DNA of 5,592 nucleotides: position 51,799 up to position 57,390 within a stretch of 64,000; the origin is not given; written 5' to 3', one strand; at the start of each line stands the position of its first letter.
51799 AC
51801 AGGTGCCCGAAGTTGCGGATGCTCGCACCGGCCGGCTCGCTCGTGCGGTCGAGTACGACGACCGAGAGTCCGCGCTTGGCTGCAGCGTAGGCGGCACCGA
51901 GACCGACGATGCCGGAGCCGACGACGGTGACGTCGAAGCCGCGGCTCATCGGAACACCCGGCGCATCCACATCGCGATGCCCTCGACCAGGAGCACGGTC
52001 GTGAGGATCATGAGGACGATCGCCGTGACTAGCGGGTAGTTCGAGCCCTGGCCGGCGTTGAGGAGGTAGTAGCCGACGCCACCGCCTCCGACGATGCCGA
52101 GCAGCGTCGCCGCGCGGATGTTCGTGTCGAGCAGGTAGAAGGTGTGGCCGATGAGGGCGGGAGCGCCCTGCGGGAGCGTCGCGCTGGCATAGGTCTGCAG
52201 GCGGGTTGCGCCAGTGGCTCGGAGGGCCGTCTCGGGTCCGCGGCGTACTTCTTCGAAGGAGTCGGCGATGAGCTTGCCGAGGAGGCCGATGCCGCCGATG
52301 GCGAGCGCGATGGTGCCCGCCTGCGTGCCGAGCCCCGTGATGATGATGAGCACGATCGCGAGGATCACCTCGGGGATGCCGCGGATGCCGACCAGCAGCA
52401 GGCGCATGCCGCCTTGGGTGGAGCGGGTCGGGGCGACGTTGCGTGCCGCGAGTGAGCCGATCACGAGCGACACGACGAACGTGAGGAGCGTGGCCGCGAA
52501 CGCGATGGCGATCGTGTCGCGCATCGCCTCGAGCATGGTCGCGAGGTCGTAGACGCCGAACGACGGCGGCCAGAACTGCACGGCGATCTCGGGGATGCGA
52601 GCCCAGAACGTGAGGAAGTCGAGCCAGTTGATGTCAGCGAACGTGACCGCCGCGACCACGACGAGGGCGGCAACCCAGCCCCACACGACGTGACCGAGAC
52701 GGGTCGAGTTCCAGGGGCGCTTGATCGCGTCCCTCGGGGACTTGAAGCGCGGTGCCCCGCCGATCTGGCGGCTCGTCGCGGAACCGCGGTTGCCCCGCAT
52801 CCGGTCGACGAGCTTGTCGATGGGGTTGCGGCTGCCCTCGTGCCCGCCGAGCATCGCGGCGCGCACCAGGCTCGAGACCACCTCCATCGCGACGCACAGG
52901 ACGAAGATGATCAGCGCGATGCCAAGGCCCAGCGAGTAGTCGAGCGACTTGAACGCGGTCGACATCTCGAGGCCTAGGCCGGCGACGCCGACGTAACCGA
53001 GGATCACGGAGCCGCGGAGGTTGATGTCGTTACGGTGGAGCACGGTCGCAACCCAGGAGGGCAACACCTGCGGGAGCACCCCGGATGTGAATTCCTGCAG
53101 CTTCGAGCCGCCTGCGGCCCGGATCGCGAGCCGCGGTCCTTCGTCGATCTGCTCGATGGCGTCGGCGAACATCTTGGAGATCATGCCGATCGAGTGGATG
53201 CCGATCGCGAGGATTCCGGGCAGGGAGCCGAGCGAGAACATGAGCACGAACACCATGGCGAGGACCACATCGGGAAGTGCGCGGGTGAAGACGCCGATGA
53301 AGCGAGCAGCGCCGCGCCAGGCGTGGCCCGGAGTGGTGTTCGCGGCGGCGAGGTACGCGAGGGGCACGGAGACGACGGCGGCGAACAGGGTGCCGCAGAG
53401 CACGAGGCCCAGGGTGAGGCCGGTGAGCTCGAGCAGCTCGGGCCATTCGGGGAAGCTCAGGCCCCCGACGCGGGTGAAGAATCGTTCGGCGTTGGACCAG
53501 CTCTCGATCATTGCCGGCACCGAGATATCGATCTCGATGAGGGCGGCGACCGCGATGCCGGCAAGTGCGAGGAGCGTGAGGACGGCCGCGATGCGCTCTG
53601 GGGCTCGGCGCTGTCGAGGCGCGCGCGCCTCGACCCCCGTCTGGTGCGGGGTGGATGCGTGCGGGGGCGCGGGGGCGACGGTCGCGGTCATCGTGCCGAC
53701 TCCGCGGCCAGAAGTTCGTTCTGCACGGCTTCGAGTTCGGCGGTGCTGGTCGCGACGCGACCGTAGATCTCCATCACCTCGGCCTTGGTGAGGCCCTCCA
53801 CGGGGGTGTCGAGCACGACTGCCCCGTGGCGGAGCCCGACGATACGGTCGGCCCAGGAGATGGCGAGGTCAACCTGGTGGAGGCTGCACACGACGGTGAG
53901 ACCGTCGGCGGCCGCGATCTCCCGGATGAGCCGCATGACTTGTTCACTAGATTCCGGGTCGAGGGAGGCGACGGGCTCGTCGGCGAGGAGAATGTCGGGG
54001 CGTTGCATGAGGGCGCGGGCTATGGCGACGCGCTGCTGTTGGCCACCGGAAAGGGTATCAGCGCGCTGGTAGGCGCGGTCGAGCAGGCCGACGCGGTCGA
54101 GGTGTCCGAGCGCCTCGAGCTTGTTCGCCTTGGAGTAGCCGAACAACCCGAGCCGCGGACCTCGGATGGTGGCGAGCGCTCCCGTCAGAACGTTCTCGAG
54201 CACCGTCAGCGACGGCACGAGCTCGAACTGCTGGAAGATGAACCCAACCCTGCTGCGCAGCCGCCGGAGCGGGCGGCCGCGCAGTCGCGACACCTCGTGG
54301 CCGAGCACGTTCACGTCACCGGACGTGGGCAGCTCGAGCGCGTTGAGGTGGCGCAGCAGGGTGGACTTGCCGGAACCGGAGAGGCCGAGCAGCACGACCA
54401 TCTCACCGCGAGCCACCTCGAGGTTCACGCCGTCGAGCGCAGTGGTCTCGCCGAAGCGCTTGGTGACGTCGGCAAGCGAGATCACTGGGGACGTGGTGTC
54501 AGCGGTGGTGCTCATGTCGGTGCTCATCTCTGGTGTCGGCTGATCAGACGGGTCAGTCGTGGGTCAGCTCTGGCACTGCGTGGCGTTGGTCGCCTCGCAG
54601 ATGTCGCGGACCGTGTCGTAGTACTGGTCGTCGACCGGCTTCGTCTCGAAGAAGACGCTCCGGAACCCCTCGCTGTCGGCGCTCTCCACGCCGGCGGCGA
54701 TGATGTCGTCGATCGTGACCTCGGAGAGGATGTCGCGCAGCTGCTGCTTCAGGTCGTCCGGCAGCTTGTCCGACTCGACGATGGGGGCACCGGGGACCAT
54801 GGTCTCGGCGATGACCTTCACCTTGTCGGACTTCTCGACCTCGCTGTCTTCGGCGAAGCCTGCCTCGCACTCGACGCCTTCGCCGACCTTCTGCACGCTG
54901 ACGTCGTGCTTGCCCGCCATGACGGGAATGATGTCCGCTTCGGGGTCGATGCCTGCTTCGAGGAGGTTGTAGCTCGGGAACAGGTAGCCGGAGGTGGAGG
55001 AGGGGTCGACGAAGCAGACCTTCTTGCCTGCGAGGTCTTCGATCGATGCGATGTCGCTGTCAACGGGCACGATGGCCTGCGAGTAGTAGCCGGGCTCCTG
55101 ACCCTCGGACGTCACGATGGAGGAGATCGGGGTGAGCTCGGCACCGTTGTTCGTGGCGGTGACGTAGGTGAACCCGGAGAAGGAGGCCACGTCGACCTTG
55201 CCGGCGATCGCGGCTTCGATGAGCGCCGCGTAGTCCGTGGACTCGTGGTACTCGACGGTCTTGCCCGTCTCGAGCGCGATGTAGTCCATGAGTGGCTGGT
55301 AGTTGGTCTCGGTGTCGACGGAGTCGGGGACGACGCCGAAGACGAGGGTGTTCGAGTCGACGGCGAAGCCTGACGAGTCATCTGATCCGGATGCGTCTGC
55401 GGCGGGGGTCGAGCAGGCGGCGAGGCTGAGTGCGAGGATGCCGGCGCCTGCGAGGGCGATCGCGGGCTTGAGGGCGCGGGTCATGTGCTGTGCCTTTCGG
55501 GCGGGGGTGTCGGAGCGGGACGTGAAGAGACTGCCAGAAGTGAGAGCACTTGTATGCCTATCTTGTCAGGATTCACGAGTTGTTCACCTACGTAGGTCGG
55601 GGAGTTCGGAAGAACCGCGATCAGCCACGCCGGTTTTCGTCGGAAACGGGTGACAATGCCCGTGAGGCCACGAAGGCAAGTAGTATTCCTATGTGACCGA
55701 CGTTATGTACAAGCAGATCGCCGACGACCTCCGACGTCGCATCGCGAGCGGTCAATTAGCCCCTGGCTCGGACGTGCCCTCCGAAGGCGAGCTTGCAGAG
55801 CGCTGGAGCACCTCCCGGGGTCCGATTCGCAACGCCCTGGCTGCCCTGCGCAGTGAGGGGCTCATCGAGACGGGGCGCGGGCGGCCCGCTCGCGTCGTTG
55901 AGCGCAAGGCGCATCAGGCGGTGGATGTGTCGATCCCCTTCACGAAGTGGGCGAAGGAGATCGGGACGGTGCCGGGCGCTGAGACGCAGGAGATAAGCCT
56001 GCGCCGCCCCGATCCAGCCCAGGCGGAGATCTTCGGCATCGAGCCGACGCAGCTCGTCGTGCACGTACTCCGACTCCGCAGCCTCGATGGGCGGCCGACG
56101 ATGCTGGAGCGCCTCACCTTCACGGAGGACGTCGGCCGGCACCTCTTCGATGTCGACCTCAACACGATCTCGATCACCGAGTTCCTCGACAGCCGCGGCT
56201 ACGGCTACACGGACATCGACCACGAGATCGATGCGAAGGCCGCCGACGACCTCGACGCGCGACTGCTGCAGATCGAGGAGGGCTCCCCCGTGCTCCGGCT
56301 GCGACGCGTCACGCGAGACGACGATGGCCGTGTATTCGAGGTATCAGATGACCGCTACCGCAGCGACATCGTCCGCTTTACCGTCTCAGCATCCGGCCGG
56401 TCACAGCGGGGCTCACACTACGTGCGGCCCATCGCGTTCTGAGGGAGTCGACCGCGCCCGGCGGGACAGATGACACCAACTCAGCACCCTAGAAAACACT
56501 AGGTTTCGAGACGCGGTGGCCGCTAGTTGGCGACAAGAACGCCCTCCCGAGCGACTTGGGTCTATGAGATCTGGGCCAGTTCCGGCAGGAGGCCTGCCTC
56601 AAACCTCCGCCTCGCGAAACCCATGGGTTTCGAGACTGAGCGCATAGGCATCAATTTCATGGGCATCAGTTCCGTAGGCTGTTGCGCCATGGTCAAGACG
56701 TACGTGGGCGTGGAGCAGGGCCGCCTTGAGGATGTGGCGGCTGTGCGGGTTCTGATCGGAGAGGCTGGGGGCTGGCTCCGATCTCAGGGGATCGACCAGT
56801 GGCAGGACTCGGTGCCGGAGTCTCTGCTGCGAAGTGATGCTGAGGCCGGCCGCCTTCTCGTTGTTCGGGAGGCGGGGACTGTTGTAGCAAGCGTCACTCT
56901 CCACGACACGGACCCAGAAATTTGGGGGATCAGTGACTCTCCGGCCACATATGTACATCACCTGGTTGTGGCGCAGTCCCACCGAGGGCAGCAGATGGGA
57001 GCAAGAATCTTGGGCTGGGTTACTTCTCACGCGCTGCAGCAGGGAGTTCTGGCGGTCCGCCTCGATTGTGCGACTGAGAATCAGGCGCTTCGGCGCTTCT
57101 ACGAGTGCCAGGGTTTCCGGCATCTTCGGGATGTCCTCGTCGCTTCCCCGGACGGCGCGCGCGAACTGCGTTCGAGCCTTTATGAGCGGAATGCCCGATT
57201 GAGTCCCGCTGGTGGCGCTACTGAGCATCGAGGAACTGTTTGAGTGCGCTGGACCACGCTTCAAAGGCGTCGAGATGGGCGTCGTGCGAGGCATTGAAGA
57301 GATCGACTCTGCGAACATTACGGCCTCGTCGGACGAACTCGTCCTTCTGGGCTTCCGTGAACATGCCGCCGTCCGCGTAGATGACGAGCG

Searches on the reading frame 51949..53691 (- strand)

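Call 102: search_protein_families(library=pfam, proteins=[window:51949-53691:-], max_evalue=0.0001)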
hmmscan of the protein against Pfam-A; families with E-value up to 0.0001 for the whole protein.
window:51949-53691:- (581 aa): 1 family
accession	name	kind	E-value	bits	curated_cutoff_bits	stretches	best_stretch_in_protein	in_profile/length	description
PF00528.27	BPD_transp_1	-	1.1e-30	107.2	26.4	2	109-275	2-177/184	Binding-protein-dependent transport system inner membrane component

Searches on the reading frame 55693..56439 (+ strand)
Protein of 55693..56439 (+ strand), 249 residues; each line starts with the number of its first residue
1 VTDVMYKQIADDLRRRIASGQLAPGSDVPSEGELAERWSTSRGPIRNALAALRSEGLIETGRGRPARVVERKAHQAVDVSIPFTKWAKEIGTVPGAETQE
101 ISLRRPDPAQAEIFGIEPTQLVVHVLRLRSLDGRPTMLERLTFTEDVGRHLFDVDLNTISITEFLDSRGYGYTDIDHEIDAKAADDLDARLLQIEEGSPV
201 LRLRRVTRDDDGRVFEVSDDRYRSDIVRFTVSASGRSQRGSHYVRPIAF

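Call 102: search_protein_families(library=pfam, proteins=[window:55693-56439:+], max_evalue=0.0001)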
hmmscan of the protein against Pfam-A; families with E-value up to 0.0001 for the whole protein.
window:55693-56439:+ (249 aa): 2 families
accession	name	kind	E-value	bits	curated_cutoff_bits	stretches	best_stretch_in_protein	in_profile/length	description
PF07702.18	UTRA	-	2e-31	109.1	23.8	1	91-227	3-140/141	UTRA domain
PF00392.27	GntR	-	2.7e-17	62.6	27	1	6-68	2-64/64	Bacterial regulatory proteins, gntR family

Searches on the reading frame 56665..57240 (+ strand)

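Call 102: search_protein_families(library=pfam, proteins=[window:56665-57240:+], max_evalue=0.0001)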
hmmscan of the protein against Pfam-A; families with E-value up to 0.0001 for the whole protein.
window:56665-57240:+ (192 aa): 3 families
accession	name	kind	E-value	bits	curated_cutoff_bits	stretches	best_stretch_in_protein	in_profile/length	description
PF00583.31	Acetyltransf_1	-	4.1e-14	53.3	20.7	1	40-151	10-116/116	Acetyltransferase (GNAT) family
PF13508.13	Acetyltransf_7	-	9.7e-10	39.1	27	1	62-152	3-83/84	Acetyltransferase (GNAT) domain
PF13673.13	Acetyltransf_10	-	1.2e-06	29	23.6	1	39-155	6-111/128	Acetyltransferase (GNAT) domain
